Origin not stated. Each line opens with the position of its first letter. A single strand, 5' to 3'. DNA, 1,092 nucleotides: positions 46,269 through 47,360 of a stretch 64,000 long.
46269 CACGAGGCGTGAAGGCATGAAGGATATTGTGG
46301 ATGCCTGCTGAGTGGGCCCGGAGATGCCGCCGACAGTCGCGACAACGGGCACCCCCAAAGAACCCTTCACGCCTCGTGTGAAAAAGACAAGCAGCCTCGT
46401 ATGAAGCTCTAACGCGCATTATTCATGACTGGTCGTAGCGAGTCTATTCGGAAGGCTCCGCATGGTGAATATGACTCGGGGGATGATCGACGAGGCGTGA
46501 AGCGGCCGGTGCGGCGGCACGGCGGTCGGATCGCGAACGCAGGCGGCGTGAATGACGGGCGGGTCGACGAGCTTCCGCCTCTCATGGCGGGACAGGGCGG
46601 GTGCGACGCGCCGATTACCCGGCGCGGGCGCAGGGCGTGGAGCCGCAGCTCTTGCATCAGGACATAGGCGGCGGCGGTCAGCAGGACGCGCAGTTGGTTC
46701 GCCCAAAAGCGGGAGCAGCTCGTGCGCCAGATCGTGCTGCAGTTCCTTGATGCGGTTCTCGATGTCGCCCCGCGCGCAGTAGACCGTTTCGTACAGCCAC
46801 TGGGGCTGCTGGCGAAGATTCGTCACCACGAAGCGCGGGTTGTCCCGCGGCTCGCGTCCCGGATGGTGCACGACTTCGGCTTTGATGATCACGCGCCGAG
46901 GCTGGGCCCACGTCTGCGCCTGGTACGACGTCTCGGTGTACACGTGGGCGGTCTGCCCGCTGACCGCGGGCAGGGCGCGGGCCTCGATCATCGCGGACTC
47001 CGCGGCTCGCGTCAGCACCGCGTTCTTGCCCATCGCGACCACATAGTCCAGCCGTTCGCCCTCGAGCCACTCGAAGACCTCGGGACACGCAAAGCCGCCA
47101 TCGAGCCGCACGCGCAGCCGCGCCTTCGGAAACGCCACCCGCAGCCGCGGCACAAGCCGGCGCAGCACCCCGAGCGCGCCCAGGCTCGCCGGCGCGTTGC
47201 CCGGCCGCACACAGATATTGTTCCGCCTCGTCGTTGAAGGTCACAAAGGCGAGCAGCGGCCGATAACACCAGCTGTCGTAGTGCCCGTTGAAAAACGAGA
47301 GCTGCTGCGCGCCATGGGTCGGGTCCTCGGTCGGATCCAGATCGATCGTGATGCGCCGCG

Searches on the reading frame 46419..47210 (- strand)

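Call 102: search_protein_families(library=pfam, proteins=[window:46419-47210:-], max_evalue=0.00001)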
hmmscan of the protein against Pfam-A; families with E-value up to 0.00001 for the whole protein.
window:46419-47210:- (263 aa): 2 families
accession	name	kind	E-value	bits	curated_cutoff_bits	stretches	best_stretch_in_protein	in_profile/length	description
PF13701.12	DDE_Tnp_1_4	-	3.8e-43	147.8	34.7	1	1-163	187-345/435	Transposase DDE domain group 1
PF01609.27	DDE_Tnp_1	-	5.1e-07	30.1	23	1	22-162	75-175/200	Transposase DDE domain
